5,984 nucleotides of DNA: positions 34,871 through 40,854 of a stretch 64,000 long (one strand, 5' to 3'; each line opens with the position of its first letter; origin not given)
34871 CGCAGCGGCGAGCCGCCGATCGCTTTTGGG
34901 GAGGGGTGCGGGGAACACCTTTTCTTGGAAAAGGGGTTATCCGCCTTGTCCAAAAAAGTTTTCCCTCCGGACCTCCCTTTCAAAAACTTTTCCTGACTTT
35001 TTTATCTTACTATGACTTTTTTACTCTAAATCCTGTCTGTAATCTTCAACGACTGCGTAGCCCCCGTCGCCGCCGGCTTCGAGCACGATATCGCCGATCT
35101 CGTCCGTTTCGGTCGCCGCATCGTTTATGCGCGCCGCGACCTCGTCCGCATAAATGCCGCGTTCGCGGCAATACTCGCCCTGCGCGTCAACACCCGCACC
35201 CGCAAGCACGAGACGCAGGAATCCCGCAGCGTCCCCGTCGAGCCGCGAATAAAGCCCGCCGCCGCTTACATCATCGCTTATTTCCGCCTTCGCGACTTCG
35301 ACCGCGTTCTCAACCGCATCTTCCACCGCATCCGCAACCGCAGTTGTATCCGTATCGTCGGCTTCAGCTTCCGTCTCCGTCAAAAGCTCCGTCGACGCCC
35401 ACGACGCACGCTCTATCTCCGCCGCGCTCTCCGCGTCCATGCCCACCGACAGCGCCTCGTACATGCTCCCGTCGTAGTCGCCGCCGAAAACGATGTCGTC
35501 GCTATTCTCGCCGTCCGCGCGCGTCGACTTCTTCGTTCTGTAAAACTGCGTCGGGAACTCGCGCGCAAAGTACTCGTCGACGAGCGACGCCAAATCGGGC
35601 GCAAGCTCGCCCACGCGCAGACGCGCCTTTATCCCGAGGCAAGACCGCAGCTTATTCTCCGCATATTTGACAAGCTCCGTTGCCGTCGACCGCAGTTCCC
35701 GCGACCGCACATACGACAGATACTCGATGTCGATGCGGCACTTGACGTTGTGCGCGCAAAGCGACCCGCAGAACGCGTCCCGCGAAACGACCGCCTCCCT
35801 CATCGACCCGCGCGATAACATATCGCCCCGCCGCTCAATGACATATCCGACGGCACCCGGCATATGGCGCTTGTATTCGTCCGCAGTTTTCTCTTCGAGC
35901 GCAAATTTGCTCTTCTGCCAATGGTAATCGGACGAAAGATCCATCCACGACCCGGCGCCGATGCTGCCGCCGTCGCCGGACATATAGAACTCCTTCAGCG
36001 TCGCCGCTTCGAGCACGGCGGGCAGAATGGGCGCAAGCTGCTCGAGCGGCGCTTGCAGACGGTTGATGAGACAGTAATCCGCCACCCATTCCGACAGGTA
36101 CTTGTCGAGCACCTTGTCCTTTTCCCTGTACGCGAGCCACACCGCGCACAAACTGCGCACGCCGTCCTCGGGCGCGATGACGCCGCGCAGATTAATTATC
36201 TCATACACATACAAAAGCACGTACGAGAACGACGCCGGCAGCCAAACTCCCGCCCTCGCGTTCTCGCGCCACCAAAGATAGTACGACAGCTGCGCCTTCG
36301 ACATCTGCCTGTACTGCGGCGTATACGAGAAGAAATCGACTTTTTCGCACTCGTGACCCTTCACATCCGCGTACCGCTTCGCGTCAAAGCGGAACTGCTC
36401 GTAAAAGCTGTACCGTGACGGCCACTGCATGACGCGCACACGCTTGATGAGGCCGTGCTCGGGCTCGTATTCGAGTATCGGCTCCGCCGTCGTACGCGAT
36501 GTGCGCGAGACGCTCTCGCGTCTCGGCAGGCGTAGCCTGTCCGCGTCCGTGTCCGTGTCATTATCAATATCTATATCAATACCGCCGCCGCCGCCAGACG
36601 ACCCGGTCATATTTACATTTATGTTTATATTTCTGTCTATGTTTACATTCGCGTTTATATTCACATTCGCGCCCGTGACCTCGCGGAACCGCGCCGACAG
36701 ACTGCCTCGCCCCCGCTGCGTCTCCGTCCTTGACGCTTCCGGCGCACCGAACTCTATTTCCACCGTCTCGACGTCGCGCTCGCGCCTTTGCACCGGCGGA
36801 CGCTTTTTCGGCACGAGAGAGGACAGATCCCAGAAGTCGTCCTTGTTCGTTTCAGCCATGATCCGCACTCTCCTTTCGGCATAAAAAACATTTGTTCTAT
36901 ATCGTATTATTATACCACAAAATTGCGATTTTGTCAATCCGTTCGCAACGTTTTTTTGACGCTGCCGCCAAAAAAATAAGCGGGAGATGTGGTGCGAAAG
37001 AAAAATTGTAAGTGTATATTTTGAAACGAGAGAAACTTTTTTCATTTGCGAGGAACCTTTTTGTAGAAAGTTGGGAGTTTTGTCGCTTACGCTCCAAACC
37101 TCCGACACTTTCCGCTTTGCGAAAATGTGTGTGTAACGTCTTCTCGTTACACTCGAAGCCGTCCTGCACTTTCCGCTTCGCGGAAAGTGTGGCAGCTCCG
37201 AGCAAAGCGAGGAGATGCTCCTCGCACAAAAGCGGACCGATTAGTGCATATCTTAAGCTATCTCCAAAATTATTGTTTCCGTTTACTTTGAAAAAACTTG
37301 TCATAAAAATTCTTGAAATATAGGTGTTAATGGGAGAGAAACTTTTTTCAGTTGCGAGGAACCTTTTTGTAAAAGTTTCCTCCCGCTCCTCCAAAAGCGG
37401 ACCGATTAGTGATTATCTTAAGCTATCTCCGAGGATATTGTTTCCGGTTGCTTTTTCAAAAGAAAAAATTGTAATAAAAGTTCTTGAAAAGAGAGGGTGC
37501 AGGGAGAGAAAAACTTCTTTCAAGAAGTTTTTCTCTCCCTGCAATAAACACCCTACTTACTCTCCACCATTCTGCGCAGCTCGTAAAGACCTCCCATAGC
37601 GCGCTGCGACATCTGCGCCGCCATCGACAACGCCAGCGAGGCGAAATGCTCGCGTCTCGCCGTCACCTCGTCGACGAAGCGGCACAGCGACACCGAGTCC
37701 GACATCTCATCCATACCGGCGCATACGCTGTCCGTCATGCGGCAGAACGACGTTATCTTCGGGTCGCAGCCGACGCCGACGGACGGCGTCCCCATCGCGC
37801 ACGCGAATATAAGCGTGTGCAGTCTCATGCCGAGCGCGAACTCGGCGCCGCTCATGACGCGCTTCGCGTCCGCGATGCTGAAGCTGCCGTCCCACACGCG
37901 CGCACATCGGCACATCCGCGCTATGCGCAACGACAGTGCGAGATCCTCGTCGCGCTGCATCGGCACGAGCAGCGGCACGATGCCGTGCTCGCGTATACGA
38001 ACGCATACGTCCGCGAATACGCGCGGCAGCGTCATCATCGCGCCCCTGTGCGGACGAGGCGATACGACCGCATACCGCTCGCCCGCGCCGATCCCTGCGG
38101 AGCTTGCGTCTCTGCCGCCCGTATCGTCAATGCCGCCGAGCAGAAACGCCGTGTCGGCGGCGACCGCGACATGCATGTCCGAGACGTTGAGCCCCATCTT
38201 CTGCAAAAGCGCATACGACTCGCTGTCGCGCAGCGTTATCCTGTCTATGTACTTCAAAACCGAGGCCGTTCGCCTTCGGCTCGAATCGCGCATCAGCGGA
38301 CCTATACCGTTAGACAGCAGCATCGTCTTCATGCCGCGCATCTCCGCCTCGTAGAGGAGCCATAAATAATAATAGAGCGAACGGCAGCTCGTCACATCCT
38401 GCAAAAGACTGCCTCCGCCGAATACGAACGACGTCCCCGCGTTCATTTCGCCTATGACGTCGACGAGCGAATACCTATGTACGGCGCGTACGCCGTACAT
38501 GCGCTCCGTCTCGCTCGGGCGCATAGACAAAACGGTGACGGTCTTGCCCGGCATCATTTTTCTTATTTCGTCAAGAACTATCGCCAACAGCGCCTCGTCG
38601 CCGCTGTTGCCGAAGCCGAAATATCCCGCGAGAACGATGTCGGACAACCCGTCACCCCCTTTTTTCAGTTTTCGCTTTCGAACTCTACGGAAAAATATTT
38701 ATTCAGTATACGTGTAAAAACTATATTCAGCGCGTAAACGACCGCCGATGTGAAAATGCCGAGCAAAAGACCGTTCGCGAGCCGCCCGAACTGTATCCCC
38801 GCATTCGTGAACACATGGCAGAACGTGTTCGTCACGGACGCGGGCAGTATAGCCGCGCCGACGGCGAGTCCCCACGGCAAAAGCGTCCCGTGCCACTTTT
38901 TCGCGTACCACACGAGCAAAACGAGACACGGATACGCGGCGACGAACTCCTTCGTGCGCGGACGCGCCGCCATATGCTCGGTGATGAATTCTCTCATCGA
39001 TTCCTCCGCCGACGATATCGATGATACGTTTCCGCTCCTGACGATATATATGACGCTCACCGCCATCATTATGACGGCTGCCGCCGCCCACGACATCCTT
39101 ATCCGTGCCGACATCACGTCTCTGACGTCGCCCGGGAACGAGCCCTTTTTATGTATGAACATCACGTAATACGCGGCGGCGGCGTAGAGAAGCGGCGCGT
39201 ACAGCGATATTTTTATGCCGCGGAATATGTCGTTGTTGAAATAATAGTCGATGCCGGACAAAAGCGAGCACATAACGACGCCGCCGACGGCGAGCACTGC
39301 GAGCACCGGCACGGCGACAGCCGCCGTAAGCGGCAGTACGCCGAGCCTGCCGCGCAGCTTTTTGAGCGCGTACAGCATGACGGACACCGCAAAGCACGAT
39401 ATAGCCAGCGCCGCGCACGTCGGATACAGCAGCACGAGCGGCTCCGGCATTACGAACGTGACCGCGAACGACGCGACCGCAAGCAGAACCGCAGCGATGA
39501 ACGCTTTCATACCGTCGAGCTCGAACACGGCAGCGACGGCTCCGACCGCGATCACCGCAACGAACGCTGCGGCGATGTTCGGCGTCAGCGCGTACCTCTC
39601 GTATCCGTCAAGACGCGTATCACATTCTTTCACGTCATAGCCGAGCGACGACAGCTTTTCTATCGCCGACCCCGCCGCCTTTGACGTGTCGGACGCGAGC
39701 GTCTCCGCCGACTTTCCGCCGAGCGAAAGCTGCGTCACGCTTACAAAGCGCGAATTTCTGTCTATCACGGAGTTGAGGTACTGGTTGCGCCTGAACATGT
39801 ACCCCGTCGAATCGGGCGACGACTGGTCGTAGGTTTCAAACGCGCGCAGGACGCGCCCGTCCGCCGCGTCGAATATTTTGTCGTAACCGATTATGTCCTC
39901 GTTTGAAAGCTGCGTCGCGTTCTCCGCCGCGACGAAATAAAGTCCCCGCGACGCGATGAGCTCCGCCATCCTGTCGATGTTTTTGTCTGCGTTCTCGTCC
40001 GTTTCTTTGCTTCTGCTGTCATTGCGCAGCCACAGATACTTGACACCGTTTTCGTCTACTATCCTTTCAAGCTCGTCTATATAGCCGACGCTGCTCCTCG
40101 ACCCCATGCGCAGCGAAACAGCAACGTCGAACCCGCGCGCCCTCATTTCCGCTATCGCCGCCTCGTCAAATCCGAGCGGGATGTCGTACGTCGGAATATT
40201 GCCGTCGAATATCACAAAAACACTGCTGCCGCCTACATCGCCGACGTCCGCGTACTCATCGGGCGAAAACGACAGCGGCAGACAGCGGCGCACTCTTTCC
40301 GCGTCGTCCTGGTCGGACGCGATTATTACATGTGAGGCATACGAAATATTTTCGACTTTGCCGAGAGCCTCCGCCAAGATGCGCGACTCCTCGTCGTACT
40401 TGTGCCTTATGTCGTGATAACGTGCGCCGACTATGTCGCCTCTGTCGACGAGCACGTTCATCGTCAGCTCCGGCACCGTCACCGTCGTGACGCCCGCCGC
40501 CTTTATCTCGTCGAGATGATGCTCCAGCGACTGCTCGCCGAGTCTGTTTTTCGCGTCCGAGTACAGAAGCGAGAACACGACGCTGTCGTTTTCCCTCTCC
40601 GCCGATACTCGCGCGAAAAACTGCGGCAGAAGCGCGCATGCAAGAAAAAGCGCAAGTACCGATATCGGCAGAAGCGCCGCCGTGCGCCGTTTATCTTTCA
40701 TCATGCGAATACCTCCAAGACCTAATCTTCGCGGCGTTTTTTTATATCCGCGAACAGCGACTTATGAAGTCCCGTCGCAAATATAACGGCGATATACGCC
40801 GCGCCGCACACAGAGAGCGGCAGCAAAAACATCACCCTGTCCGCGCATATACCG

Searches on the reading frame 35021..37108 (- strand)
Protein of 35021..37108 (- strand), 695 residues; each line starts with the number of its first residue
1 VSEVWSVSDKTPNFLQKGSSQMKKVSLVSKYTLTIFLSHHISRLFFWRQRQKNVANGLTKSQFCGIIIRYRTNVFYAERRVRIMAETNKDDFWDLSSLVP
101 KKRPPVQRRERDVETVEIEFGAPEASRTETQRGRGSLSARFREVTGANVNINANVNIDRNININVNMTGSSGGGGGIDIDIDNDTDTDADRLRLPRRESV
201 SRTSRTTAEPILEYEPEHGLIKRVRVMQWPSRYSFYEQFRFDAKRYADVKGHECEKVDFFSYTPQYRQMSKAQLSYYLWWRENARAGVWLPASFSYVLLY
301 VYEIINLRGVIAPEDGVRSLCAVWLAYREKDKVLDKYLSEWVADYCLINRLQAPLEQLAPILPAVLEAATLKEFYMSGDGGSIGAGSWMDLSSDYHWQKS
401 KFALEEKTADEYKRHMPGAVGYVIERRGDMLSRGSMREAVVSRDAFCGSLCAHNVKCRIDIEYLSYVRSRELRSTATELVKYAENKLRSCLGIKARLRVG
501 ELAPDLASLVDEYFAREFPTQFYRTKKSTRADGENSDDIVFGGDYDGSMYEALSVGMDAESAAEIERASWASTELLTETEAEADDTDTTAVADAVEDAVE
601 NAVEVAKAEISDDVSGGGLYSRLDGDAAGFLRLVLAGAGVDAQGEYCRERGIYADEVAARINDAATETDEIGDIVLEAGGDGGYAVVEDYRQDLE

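Call 7: search_protein_families(library=pfam, proteins=[window:35021-37108:-], max_evalue=0.01)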
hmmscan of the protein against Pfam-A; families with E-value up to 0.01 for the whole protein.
window:35021-37108:- (695 aa): 1 family
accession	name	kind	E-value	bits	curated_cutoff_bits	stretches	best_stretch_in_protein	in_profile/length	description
PF13208.11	TerB_N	-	4.9e-20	72.6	25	1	235-363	30-149/207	TerB N-terminal domain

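Call 8: search_protein_families(library=padloc, proteins=[window:35021-37108:-], max_evalue=0.001)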
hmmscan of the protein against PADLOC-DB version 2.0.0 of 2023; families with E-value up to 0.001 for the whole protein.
window:35021-37108:- (695 aa): 1 family
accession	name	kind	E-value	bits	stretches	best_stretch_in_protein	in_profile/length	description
PDLC03958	SngA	-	8.3e-44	149.1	1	194-695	63-524/528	-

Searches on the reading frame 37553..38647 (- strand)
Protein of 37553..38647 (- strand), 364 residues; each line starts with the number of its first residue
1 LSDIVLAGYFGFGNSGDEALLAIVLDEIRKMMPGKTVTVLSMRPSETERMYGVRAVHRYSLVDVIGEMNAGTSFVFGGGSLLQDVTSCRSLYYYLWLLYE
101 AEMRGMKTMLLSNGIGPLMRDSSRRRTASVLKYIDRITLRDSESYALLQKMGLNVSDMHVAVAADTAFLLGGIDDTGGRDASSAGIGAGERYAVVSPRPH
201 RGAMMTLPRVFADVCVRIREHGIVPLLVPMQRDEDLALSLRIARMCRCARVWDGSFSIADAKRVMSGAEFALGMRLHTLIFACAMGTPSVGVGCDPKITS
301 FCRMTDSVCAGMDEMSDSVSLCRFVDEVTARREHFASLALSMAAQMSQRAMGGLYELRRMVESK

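Call 7: search_protein_families(library=pfam, proteins=[window:37553-38647:-], max_evalue=0.01)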
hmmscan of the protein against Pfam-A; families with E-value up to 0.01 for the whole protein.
window:37553-38647:- (364 aa): 1 family
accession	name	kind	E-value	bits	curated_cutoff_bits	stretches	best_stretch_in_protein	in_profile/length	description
PF04230.19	PS_pyruv_trans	-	1.1e-32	114.6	25.3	1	14-295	1-279/280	Polysaccharide pyruvyl transferase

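Call 8: search_protein_families(library=padloc, proteins=[window:37553-38647:-], max_evalue=0.001)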
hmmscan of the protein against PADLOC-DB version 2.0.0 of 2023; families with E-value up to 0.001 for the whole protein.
window:37553-38647:- (364 aa): 0 families

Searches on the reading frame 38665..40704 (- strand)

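Call 7: search_protein_families(library=pfam, proteins=[window:38665-40704:-], max_evalue=0.01)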
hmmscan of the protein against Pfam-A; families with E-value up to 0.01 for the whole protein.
window:38665-40704:- (679 aa): 1 family
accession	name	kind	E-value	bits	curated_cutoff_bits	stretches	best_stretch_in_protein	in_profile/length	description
PF18949.5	DUF5693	-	1.4e-82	278.6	29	1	57-659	20-604/609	Family of unknown function (DUF5693)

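Call 8: search_protein_families(library=padloc, proteins=[window:38665-40704:-], max_evalue=0.001)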
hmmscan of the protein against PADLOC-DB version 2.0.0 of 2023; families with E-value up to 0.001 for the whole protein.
window:38665-40704:- (679 aa): 0 families
